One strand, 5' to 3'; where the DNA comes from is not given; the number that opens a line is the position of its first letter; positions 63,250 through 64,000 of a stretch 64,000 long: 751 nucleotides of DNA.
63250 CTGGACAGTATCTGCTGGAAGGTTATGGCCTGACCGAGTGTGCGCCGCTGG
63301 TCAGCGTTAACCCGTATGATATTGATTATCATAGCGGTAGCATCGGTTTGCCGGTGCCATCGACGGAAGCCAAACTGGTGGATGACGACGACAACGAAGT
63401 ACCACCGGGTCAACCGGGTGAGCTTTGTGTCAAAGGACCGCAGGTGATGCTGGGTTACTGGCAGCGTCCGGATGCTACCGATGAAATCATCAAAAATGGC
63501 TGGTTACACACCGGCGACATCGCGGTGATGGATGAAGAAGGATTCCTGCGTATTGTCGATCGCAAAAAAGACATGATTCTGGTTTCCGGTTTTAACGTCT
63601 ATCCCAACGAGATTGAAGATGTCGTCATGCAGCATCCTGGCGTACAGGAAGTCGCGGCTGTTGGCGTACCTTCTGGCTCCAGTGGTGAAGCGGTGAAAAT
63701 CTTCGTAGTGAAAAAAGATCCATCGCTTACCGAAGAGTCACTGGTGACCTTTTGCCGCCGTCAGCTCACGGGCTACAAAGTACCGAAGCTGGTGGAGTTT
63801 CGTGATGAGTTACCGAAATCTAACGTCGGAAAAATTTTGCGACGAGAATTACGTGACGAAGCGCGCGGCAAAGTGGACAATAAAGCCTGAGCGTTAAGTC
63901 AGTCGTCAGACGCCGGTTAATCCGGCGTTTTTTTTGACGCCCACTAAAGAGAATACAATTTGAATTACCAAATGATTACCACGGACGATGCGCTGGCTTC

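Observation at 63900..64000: rnd initiates at TTG immediately after the fadD terminator hairpin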

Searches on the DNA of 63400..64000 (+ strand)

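Call 5: search_dna_similar(query=window:63400-64000:+, collection=ecoli_genomes, mode=near, max_rows=10)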
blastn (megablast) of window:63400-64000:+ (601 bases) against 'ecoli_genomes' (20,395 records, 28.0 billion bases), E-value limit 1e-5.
Records with a match: 5425; places in all: 5425; records where one place covers at least 80% of the query: 5425.
Genomes with a match: 5425 of 5426; with a place that covers at least 80% of the query: 5425. Places per genome that has any: lowest 1, median 1, highest 1. On chromosomes: 5424 places; on plasmids: 1.
Best place of each record, by identity: >=99% 1556; 95-99% 3869.
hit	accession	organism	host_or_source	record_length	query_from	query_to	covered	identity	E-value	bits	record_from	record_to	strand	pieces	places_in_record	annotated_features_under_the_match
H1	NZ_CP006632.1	Escherichia coli PCN033 strain PCN033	-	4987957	1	601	100%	100.0%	0e+0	1110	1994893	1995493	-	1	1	fadD: long-chain-fatty-acid--CoA ligase FadD | rnd: ribonuclease D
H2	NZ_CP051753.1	Escherichia coli strain SCU-102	Homo sapiens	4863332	1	601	100%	100.0%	0e+0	1110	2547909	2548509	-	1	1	fadD: long-chain-fatty-acid--CoA ligase FadD | rnd: ribonuclease D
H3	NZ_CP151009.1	Escherichia coli strain 19KM1776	Dog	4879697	1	601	100%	100.0%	0e+0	1110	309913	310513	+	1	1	fadD: long-chain-fatty-acid--CoA ligase FadD | rnd: ribonuclease D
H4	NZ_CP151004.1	Escherichia coli strain 18KM2445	Dog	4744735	1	601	100%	100.0%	0e+0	1110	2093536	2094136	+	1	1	fadD: long-chain-fatty-acid--CoA ligase FadD | rnd: ribonuclease D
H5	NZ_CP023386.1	Escherichia coli strain 1190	canine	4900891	1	601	100%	99.8%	0e+0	1105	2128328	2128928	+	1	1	fadD: long-chain-fatty-acid--CoA ligase FadD | rnd: ribonuclease D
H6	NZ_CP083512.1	Escherichia coli strain elppa4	Homo sapiens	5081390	1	601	100%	99.8%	0e+0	1105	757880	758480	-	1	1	fadD: long-chain-fatty-acid--CoA ligase FadD | rnd: ribonuclease D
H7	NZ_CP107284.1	Escherichia coli strain SW4848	Water from a lake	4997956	1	601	100%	99.8%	0e+0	1105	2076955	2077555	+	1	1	fadD: long-chain-fatty-acid--CoA ligase FadD | rnd: ribonuclease D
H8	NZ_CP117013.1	Escherichia coli strain MLI114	Homo sapiens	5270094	1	601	100%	99.8%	0e+0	1105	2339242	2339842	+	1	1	fadD: long-chain-fatty-acid--CoA ligase FadD | rnd: ribonuclease D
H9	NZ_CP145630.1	Escherichia coli strain S1-SRL-01-C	Homo sapiens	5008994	1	601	100%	99.8%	0e+0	1105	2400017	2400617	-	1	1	fadD: long-chain-fatty-acid--CoA ligase FadD | rnd: ribonuclease D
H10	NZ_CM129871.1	Escherichia coli strain PCP07014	seawater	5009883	1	601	100%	99.8%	0e+0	1105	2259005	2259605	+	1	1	fadD: long-chain-fatty-acid--CoA ligase FadD | rnd: ribonuclease D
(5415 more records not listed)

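Call 6: get_annotated_region(hit=H1, flank=2500)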
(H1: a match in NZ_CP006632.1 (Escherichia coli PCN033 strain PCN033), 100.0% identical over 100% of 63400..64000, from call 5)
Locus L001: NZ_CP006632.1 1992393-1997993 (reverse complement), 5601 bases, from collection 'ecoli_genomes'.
description: Escherichia coli PCN033 chromosome, complete genome
organism: Escherichia coli PCN033 strain PCN033 (NCBI taxid 1001989)
replicon: chromosome; assembly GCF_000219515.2
host: -; source: -; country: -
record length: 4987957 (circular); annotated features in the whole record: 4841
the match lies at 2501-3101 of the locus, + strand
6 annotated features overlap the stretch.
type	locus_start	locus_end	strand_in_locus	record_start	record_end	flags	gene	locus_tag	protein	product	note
CDS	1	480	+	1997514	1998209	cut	tsaB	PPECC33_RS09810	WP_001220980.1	tRNA (adenosine(37)-N6)-threonylcarbamoyltransferase complex dimerization subunit type 1 TsaB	-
CDS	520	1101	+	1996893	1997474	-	yeaY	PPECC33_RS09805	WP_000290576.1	Slp family lipoprotein YeaY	-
CDS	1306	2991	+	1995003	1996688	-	fadD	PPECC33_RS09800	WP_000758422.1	long-chain-fatty-acid--CoA ligase FadD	-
CDS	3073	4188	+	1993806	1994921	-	rnd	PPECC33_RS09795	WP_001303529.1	ribonuclease D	-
CDS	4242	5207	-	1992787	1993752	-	yeaX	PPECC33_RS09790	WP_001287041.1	carnitine monooxygenase reductase subunit YeaX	-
CDS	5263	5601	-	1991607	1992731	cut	yeaW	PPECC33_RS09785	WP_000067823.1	carnitine monooxygenase, oxygenase subunit YeaW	-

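Call 26: search_rna_families(source=window, start=63700, end=64000, threshold=evalue, max_evalue=1)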
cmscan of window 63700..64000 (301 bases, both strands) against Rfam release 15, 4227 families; matches with E-value up to 1: 1.
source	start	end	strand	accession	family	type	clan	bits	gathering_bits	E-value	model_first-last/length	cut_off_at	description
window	63849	63934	+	RF00370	sroD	Gene; sRNA;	-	115.2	50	6.6e-25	1-86/86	no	sroD RNA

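Call 28: search_rna_families(source=window, start=63700, end=64000, threshold=gathering, show_alignments=1)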
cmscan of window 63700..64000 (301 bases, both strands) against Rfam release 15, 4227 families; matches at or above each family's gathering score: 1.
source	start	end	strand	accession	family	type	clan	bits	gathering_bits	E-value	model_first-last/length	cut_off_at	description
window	63849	63934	+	RF00370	sroD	Gene; sRNA;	-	115.2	50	6.6e-25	1-86/86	no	sroD RNA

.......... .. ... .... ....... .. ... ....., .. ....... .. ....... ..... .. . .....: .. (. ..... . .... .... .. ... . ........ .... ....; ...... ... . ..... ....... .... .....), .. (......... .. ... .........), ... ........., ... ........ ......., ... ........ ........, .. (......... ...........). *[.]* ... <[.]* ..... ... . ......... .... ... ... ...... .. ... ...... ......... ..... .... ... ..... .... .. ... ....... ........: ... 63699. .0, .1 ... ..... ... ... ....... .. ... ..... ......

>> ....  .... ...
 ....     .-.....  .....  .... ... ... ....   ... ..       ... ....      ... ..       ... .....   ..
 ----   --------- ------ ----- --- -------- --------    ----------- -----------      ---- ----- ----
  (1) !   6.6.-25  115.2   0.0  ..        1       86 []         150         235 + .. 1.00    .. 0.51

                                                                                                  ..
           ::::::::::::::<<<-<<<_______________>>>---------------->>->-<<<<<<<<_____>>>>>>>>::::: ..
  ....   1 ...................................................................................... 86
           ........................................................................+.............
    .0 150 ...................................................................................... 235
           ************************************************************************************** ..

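Call 51: get_annotated_region(hit=H3, flank=1300)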
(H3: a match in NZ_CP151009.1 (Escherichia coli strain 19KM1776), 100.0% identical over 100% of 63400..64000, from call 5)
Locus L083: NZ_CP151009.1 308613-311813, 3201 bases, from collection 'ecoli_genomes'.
description: Escherichia coli strain 19KM1776 chromosome, complete genome
organism: Escherichia coli strain 19KM1776 (NCBI taxid 562)
replicon: chromosome; assembly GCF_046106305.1
host: Dog; source: Rectal; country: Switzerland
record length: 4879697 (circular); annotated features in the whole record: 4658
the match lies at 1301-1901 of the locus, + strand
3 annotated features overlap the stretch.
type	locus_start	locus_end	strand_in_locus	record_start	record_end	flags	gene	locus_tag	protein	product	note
CDS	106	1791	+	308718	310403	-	fadD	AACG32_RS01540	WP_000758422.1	long-chain-fatty-acid--CoA ligase FadD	-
CDS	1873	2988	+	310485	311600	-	rnd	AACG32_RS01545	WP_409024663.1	ribonuclease D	-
CDS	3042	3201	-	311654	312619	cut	yeaX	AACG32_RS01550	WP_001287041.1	carnitine monooxygenase reductase subunit YeaX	-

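Call 52: get_annotated_region(hit=H8, flank=1300)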
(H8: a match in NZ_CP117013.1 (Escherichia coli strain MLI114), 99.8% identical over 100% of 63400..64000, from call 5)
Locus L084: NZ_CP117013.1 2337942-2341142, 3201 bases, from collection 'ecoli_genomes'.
description: Escherichia coli strain MLI114 chromosome, complete genome
organism: Escherichia coli strain MLI114 (NCBI taxid 562)
replicon: chromosome; assembly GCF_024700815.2
host: Homo sapiens; source: stool sample; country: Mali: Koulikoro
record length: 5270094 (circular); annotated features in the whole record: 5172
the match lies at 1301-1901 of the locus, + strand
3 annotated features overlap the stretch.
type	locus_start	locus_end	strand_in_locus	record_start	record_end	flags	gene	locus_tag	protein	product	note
CDS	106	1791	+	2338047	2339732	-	fadD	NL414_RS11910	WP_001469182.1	long-chain-fatty-acid--CoA ligase FadD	-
CDS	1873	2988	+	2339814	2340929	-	rnd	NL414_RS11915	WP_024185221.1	ribonuclease D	-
CDS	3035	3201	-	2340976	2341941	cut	yeaX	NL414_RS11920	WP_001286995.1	carnitine monooxygenase reductase subunit YeaX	-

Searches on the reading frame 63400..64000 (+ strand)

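Call 19: search_solved_structures(query=L001:3061-4185:+, show_alignments=1)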
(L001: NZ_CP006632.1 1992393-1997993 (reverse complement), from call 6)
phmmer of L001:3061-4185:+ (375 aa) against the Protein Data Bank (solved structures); distinct sequences matched with E-value up to 0.001: 25.
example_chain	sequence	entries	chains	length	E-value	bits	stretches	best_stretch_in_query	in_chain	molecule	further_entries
1yt3_A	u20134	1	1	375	2.5e-255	849.4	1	1-375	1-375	Ribonuclease D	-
3cym_A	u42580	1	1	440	2.5e-17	66.2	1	11-272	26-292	Uncharacterized protein BAD_0989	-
7mpr_A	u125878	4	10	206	4.1e-17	65.5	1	23-177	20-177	NanoRNase C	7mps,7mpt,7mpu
9qrf_A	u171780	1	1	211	5.4e-14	55.3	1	10-179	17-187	ancestor of diDNase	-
5zo3_A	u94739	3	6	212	8.1e-14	54.7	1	16-176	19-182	Putative 3'-5' exonuclease family protein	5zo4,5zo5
7mpl_A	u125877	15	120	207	6e-13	51.8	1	23-160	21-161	NanoRNase C | 3'-5' exonuclease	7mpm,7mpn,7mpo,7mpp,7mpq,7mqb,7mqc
6ft6_KK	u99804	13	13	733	9.1e-13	51.2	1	7-282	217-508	Exosome complex exonuclease RRP6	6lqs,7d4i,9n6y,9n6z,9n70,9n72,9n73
3saf_A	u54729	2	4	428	9.2e-13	51.2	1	6-252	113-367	Exosome component 10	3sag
7mqa_NV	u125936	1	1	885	9.8e-13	51.1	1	6-252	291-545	Exosome component 10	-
5c0y_A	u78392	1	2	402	1.8e-12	50.3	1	7-279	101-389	Exosome complex exonuclease RRP6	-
5k36_J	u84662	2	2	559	2e-12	50.1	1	7-282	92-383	Exosome complex exonuclease RRP6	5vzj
4oo1_J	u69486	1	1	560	2.1e-12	50.1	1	7-282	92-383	Exosome complex exonuclease RRP6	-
2hbj_A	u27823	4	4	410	2.8e-12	49.6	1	7-282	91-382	Exosome complex exonuclease RRP6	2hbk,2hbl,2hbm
6d6q_J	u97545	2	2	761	3e-12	49.5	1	6-252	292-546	Exosome component 10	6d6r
5c0w_K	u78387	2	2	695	3.6e-12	49.3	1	7-282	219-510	Exosome complex exonuclease RRP6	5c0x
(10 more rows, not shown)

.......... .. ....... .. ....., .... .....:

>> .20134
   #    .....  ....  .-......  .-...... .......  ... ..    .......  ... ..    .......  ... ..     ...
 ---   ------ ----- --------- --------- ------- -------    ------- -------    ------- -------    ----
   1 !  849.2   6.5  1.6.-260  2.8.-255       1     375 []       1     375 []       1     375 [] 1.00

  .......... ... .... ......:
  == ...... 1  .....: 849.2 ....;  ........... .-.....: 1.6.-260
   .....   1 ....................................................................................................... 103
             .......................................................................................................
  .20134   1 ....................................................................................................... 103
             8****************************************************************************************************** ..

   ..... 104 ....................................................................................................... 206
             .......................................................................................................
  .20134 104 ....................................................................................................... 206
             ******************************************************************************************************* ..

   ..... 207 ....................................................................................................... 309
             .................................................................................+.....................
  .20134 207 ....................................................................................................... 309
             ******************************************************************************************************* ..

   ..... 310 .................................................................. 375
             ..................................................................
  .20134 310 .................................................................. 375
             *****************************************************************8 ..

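Call 20: search_protein_families(library=ncbifam, proteins=[L001:3061-4185:+])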
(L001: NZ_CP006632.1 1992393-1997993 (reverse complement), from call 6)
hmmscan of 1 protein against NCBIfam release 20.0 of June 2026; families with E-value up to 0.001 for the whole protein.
L001:3061-4185:+ (375 aa): 4 families
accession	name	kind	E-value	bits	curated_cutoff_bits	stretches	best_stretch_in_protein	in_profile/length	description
NF008089.0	PRK10829.1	equivalog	1.6e-226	751.4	516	1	1-375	1-375/375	ribonuclease D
TIGR01388.1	rnd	equivalog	7.6e-164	545.2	298.95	1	5-372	1-363/363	ribonuclease D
NF011539.0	PRK14975.1-3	equivalog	2.2e-17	62.6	640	1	1-173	45-223/628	bifunctional 3'-5' exonuclease/DNA polymerase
NF011540.0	PRK14975.1-4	equivalog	3.1e-13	49.1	601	1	1-165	1-159/576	bifunctional 3'-5' exonuclease/DNA polymerase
